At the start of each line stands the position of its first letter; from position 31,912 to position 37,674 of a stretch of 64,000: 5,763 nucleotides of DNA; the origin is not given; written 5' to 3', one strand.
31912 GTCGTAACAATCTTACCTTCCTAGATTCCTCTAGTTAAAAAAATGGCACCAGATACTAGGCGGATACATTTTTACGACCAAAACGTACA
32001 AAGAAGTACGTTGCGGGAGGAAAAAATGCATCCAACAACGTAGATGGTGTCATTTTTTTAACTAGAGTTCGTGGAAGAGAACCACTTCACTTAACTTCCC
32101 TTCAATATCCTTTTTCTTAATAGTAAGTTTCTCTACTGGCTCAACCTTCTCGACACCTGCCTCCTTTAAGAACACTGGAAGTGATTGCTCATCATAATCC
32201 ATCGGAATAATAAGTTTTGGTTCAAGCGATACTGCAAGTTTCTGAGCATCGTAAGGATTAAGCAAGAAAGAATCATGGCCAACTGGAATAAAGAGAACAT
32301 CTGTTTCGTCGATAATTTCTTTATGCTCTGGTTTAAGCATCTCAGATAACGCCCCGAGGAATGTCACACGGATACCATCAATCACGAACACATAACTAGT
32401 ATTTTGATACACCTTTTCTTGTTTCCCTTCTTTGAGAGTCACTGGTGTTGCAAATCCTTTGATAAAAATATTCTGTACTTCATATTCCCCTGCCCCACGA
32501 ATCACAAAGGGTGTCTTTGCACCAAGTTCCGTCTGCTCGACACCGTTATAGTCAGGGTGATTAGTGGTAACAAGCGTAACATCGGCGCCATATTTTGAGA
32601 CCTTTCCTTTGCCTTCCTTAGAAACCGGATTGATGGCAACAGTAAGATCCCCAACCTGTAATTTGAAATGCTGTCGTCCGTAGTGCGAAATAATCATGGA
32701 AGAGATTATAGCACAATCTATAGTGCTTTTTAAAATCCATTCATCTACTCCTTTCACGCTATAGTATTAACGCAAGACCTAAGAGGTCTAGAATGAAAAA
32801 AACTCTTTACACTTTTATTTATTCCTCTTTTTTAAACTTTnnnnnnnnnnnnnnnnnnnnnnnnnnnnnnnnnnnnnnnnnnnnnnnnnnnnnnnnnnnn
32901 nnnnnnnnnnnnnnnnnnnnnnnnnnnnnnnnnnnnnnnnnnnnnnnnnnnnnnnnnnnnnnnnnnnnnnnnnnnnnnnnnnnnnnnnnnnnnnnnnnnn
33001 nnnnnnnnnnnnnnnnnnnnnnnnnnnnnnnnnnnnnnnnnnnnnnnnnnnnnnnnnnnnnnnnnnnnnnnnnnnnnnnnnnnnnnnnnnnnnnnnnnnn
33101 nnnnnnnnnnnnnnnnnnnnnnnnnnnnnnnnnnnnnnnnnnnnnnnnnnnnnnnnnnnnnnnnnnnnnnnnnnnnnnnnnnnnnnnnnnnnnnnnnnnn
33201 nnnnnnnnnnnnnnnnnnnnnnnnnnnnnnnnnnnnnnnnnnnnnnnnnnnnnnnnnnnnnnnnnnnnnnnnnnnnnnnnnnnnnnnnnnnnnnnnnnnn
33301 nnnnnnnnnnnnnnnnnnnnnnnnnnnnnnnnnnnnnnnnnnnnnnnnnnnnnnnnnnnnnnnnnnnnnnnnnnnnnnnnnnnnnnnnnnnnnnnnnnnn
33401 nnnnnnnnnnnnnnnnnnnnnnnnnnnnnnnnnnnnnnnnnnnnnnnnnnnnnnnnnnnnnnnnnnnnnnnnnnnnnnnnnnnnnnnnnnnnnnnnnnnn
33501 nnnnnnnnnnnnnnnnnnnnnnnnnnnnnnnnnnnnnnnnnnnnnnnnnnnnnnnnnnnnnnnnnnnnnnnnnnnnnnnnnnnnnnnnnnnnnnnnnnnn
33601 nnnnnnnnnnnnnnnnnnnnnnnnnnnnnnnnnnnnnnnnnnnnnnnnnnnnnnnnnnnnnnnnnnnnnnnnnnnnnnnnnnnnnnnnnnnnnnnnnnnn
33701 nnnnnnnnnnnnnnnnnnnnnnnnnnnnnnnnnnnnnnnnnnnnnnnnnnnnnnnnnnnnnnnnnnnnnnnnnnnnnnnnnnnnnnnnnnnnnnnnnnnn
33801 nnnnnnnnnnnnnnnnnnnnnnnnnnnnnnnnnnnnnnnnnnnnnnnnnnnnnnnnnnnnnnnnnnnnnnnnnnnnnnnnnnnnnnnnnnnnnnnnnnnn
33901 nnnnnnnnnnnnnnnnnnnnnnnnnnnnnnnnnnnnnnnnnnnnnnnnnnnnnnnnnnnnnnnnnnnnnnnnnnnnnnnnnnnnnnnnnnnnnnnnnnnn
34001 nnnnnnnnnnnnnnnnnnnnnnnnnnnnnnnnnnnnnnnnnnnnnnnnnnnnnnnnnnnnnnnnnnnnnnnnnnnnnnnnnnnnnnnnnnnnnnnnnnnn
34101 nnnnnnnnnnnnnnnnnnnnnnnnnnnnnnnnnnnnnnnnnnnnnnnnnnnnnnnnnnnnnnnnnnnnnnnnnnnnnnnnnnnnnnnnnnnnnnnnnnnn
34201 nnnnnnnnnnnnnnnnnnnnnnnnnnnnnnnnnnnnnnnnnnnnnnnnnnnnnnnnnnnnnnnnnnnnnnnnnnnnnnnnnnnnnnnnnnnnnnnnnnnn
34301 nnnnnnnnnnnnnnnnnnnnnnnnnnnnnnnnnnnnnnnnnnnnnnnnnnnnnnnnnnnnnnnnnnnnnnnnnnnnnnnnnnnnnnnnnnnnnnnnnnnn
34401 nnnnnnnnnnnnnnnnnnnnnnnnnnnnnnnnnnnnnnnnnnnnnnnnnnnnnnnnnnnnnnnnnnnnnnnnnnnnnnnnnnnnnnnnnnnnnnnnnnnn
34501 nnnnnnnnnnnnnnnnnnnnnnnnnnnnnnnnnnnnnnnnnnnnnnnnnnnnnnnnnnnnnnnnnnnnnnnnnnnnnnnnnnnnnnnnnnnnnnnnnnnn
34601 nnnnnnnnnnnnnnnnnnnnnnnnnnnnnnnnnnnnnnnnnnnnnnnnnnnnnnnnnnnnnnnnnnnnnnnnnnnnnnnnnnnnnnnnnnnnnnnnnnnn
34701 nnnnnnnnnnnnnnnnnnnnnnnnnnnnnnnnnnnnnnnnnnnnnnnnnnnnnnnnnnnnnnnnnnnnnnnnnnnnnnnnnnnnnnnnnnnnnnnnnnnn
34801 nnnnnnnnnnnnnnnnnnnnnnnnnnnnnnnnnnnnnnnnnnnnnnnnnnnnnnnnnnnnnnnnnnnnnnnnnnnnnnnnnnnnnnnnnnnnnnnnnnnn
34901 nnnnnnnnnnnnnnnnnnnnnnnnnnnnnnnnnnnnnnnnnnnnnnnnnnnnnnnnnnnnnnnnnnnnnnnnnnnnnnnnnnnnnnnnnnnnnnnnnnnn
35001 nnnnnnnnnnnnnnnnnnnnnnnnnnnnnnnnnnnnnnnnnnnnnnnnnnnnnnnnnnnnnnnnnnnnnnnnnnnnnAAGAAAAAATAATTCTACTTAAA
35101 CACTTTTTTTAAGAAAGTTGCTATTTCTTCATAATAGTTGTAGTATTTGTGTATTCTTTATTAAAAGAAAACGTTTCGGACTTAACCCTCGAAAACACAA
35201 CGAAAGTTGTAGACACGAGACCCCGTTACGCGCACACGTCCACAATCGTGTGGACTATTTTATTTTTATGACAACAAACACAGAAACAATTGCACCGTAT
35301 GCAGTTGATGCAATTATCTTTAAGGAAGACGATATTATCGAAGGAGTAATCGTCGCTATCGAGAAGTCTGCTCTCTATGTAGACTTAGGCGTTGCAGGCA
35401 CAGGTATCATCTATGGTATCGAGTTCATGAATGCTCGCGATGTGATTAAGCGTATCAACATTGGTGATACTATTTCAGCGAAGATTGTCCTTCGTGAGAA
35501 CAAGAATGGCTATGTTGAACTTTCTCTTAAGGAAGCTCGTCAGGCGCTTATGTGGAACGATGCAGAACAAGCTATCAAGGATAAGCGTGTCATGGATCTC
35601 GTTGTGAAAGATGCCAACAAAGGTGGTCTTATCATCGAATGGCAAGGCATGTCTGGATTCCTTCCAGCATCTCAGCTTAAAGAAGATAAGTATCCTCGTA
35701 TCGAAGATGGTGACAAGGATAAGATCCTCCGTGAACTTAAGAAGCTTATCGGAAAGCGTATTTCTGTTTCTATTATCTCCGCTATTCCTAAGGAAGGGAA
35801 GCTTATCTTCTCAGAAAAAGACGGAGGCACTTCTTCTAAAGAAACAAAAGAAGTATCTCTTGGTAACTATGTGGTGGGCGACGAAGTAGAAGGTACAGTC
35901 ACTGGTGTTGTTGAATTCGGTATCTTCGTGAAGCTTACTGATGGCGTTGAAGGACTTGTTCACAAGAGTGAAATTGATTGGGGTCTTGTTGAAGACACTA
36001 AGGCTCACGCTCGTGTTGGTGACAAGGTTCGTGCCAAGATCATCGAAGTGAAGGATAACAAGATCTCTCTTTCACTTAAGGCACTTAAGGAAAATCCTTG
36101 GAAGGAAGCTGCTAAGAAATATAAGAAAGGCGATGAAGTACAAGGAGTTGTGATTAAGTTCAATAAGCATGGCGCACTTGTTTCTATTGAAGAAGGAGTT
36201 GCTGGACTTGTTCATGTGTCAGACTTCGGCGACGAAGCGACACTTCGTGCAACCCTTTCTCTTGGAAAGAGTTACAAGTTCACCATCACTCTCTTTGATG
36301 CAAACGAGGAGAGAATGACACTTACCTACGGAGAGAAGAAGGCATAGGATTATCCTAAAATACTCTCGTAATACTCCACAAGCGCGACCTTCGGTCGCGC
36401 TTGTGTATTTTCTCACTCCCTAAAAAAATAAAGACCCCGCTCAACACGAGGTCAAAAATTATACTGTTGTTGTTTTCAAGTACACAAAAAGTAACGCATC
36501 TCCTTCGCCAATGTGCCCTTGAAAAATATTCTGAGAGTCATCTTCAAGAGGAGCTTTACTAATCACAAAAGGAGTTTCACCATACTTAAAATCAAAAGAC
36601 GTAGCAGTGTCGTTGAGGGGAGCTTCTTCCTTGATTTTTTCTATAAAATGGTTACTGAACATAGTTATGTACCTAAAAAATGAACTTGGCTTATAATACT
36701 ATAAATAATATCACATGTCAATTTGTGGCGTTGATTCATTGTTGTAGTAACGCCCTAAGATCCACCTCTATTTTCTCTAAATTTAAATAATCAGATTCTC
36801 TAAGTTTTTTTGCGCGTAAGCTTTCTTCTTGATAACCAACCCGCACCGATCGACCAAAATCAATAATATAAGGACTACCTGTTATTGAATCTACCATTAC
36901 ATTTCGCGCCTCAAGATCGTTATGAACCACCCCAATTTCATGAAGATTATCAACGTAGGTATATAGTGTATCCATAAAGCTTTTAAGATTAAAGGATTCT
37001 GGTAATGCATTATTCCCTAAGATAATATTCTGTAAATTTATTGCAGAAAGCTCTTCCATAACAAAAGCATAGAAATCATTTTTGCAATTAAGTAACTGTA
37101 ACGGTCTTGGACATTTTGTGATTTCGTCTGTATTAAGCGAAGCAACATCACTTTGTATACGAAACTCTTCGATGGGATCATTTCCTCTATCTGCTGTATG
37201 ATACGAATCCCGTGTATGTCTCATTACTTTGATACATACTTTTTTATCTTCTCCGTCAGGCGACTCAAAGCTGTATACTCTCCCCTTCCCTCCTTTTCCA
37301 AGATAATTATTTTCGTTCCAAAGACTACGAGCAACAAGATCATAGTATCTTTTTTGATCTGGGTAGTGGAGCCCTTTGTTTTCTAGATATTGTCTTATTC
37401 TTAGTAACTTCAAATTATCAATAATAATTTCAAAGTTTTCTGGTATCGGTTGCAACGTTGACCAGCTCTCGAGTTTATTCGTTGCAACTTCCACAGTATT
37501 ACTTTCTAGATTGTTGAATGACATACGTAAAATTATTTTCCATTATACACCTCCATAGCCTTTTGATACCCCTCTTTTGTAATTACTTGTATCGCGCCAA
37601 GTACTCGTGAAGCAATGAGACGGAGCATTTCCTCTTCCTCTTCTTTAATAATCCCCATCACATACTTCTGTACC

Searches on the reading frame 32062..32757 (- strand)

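Call 23: search_protein_families(library=pfam, proteins=[window:32062-32757:-], max_evalue=0.01)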
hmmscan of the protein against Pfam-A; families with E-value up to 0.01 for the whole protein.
window:32062-32757:- (231 aa): 2 families
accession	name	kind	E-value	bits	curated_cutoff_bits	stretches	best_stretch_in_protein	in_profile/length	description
PF13483.12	Lactamase_B_3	-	1.6e-25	90.4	24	1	23-186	2-159/160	Beta-lactamase superfamily domain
PF12706.13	Lactamase_B_2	-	0.00089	19.4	27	1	93-186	97-198/200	Beta-lactamase superfamily domain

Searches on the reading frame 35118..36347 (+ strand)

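Call 23: search_protein_families(library=pfam, proteins=[window:35118-36347:+], max_evalue=0.01)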
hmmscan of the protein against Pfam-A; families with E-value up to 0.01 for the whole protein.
window:35118-36347:+ (409 aa): 6 families
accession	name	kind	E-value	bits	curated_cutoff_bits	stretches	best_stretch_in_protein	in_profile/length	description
PF00575.29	S1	-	5.3e-41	139.3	22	4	253-320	4-73/74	S1 RNA binding domain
PF23459.1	S1_RRP5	-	6.9e-12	46.2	27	2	335-391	1-59/72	RRP5 S1 domain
PF21543.3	CvfB_2nd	-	8.7e-08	32.4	27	0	256-321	16-75/76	Virulence regulatory factor CvfB, second domain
PF21710.3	Spt6_S1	-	0.0001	23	27.5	0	264-323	27-87/91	Spt6, S1/OB domain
PF13509.12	S1_2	-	0.002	18.6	21.8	0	257-290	5-38/61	S1 domain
PF19310.4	TOP_N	-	0.0065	16.7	27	0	270-342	23-94/123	Neurolysin/Thimet oligopeptidase, N-terminal domain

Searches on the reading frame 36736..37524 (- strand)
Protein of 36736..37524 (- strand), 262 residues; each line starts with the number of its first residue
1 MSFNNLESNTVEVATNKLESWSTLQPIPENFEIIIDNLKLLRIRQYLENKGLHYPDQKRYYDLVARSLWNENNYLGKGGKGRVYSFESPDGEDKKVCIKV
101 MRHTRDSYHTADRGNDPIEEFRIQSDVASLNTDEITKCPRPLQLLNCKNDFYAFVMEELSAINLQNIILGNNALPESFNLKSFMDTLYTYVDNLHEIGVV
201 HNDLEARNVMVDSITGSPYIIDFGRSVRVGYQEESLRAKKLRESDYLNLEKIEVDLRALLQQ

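Call 23: search_protein_families(library=pfam, proteins=[window:36736-37524:-], max_evalue=0.01)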
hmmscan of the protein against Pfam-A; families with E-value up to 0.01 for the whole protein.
window:36736-37524:- (262 aa): 7 families
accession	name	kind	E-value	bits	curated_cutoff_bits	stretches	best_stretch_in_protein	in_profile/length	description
PF00069.31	Pkinase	-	6.8e-14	52.3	31.7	1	71-234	3-153/263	Protein kinase domain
PF01163.29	RIO1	-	2.4e-07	31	22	1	153-231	82-156/187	RIO domain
PF07714.23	PK_Tyr_Ser-Thr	-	2.7e-07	30.6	23.1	1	73-237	5-159/258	Protein tyrosine and serine/threonine kinase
PF19974.5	TCAD9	-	7.7e-06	25.8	40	1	185-226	286-324/429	Ternary complex associated domain 9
PF01636.29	APH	-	0.00032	21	23.2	1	196-226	167-197/239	Phosphotransferase enzyme family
PF10707.15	YrbL-PhoP_reg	-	0.00049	20.3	31.5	0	70-106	4-36/185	PhoP regulatory network protein YrbL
PF06293.20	Kdo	-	0.0058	16.5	21.3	1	188-229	128-172/207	Lipopolysaccharide kinase (Kdo/WaaP) family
